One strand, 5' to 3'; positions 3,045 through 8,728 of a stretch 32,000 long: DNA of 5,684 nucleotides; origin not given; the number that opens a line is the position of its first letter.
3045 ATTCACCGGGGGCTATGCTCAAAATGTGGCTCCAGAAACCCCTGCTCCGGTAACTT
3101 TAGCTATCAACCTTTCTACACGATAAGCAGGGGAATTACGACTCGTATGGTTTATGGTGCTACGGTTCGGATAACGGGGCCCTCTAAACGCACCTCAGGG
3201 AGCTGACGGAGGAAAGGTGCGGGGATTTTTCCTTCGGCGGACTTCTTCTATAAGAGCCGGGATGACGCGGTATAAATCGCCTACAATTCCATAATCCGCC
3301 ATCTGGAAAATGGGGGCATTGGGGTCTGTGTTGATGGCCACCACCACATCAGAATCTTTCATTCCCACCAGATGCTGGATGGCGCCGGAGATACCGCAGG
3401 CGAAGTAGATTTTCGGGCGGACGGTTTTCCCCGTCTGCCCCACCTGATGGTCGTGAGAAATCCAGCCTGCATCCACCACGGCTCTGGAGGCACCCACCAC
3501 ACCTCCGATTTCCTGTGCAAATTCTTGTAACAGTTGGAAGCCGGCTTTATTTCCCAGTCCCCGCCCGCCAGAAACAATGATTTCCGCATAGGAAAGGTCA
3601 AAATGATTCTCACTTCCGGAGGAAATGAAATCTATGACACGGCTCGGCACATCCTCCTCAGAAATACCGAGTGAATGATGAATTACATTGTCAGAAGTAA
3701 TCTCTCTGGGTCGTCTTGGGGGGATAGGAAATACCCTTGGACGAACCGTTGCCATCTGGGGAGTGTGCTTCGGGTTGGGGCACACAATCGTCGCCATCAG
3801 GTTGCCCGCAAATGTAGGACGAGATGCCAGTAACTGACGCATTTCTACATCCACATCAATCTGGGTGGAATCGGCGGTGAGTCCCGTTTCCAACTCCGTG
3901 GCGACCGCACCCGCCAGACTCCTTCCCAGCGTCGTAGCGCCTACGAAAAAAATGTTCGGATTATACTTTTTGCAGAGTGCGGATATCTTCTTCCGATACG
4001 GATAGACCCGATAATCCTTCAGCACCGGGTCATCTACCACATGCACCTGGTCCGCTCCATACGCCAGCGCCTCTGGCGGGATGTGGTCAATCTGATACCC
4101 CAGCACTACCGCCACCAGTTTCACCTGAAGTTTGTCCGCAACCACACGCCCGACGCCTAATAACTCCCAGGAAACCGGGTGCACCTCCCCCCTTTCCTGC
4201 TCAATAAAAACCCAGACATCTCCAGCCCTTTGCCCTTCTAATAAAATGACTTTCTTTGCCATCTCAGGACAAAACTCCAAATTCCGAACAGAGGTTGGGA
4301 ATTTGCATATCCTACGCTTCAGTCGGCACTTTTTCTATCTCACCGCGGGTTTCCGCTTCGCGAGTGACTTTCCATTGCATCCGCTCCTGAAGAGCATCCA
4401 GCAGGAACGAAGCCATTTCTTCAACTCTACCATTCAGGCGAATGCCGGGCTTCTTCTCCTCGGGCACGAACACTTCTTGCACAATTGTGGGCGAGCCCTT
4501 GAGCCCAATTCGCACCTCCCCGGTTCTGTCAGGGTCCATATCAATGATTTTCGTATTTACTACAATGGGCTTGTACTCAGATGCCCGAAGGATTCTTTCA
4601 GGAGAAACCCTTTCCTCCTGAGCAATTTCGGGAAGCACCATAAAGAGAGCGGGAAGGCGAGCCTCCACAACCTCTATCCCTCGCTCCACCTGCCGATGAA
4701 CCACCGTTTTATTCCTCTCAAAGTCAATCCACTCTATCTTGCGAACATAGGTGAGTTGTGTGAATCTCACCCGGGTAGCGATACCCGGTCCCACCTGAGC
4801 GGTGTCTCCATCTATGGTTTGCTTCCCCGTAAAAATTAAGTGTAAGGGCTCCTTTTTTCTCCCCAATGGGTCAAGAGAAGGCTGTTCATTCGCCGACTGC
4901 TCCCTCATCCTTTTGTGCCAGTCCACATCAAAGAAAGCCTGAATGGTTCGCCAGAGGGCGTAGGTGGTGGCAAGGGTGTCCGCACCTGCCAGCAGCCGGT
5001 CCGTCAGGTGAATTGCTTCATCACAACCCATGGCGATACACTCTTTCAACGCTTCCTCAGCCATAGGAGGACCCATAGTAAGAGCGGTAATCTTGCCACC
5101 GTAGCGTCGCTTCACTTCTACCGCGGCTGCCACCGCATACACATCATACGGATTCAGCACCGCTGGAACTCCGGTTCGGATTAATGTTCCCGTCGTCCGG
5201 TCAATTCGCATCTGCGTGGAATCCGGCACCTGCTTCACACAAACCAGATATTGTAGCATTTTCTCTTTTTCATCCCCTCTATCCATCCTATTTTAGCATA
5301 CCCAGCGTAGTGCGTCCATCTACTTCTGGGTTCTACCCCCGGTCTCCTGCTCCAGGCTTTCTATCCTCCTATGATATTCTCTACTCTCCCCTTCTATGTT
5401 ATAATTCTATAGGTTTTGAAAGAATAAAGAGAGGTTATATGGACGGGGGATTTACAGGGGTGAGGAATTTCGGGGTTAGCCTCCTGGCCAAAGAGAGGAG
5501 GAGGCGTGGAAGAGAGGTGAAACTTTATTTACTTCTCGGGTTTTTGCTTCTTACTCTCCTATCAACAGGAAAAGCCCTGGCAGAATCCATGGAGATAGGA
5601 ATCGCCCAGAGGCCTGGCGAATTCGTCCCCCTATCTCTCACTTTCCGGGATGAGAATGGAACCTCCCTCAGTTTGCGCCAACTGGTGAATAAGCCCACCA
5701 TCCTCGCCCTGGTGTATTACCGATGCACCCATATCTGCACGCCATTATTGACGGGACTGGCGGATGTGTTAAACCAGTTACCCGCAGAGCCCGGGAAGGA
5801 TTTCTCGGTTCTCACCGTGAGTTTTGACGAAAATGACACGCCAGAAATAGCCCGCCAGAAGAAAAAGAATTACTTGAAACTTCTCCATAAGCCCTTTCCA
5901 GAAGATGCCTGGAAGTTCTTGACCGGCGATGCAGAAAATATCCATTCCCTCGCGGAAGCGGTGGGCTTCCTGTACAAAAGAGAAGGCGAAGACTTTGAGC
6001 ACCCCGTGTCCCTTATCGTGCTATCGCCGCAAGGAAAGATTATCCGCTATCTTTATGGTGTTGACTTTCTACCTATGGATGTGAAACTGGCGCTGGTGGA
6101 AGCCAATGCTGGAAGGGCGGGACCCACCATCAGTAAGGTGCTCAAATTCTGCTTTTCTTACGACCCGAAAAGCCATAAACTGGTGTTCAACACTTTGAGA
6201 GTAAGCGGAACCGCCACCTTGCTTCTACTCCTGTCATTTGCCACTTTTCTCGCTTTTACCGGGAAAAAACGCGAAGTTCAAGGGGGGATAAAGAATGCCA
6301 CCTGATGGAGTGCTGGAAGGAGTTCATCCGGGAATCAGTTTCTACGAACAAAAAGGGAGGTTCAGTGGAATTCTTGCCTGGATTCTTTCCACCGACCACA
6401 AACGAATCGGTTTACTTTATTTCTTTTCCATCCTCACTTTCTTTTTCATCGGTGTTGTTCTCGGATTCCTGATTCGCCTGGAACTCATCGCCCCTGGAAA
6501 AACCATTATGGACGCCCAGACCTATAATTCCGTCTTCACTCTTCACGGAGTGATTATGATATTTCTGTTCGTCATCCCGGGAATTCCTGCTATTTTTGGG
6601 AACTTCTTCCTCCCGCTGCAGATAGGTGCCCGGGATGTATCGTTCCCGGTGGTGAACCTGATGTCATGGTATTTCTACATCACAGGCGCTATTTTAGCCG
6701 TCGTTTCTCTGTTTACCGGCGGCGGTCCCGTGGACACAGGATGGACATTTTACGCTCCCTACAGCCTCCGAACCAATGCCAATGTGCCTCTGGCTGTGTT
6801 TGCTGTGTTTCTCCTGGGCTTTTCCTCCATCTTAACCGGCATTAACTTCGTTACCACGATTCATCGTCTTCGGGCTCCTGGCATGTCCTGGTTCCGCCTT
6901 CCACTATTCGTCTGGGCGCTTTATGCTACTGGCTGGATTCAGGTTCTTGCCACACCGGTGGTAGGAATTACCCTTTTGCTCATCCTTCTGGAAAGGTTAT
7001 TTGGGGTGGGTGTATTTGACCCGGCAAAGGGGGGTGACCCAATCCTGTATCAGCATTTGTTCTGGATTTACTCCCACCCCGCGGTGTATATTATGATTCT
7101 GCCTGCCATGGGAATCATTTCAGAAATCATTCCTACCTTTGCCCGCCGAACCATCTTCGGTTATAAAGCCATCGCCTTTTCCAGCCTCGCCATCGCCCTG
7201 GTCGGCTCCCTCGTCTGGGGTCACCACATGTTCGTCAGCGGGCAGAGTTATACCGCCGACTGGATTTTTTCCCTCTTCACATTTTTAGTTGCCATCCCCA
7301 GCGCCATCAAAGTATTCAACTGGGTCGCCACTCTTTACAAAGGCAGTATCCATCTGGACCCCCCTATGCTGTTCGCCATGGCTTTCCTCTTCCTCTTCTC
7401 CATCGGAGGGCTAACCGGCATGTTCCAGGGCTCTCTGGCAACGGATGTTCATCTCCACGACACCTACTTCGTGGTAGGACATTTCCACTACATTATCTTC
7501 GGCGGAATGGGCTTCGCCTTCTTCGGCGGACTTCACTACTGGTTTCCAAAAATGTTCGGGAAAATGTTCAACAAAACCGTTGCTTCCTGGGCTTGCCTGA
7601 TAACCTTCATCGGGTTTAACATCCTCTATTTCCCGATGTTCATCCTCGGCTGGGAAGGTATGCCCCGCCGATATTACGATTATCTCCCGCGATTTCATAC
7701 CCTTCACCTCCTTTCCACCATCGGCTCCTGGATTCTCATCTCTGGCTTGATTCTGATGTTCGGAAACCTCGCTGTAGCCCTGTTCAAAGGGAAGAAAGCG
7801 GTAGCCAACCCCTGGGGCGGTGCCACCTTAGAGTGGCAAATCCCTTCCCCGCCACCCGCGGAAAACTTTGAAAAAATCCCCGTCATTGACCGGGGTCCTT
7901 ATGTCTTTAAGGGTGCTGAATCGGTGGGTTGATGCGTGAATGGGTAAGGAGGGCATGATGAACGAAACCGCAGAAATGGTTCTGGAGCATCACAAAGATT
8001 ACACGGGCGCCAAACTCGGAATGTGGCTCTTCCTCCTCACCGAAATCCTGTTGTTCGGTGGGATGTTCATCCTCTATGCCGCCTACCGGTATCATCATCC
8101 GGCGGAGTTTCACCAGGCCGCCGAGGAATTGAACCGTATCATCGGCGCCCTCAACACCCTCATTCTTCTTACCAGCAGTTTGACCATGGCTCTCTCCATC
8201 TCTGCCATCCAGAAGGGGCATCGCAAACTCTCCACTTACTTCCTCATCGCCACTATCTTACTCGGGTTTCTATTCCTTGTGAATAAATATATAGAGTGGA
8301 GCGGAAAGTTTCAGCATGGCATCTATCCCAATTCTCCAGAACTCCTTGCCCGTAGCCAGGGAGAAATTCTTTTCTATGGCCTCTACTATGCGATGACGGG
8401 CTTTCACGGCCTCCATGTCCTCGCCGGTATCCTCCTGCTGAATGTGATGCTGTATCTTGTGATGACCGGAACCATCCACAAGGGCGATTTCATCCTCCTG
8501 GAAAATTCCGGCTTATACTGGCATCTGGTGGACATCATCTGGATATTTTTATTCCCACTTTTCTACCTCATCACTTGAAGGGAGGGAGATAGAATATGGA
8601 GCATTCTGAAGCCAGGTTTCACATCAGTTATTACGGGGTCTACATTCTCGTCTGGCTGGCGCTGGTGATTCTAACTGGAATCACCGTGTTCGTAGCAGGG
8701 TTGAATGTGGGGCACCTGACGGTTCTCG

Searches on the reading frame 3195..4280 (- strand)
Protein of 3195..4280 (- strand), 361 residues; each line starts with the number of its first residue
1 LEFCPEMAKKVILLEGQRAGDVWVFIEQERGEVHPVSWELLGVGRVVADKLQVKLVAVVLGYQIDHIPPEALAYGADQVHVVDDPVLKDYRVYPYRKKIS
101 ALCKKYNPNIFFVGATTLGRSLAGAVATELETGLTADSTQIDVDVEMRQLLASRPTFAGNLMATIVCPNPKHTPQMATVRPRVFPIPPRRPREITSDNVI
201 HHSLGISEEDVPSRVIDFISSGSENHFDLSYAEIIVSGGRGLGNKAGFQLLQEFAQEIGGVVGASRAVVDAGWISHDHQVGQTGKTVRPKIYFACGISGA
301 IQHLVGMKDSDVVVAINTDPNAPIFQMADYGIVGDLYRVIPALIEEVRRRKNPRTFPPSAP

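Call 13: search_protein_families(library=pfam, proteins=[window:3195-4280:-])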
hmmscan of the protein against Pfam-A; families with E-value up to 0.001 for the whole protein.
window:3195-4280:- (361 aa): 2 families
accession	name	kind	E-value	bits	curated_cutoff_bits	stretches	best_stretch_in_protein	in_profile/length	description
PF01012.27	ETF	-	5e-40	137.7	26.7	1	22-190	1-166/181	Electron transfer flavoprotein domain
PF00766.25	ETF_alpha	-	4.7e-37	126.3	27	1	228-308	1-81/81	Electron transfer flavoprotein FAD-binding domain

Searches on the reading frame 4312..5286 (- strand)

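Call 13: search_protein_families(library=pfam, proteins=[window:4312-5286:-])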
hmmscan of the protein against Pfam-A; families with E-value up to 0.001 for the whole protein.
window:4312-5286:- (324 aa): 1 family
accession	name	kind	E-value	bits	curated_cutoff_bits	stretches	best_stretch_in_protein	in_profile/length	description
PF01012.27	ETF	-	1.4e-33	116.6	26.7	2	33-117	2-87/181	Electron transfer flavoprotein domain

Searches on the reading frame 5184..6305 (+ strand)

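Call 13: search_protein_families(library=pfam, proteins=[window:5184-6305:+])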
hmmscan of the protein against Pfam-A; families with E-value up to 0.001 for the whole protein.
window:5184-6305:+ (373 aa): 1 family
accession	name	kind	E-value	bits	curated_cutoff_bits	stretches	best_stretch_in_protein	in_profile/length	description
PF02630.20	SCO1-SenC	-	9.7e-10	39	22.8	1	154-285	6-133/134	SCO1/SenC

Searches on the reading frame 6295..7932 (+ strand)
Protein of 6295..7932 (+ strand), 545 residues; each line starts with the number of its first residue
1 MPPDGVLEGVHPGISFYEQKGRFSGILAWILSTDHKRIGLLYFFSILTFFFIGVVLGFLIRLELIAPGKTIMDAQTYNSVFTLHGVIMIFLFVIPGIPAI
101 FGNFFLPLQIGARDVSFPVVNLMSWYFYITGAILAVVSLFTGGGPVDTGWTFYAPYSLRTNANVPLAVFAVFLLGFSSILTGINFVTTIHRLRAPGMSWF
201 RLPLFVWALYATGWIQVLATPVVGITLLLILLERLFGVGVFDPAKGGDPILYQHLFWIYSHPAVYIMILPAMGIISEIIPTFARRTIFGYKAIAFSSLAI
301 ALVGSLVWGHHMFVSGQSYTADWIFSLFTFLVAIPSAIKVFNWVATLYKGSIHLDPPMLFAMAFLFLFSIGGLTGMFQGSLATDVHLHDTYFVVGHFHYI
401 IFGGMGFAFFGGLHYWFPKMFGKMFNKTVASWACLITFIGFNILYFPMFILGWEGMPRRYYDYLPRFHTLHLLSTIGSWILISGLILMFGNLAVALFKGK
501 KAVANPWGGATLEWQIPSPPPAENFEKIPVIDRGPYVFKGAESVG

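Call 13: search_protein_families(library=pfam, proteins=[window:6295-7932:+])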
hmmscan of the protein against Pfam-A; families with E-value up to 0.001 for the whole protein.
window:6295-7932:+ (545 aa): 1 family
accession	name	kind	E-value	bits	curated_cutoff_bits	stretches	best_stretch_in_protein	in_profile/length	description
PF00115.25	COX1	-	2e-153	511.8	34.8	1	37-480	1-436/436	Cytochrome C and Quinol oxidase polypeptide I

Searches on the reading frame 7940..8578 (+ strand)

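Call 13: search_protein_families(library=pfam, proteins=[window:7940-8578:+])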
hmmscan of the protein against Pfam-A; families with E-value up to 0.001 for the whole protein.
window:7940-8578:+ (212 aa): 1 family
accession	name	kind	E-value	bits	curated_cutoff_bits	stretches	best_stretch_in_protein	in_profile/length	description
PF00510.24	COX3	-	1.2e-19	71.7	23.8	1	21-210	73-255/258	Cytochrome c oxidase subunit III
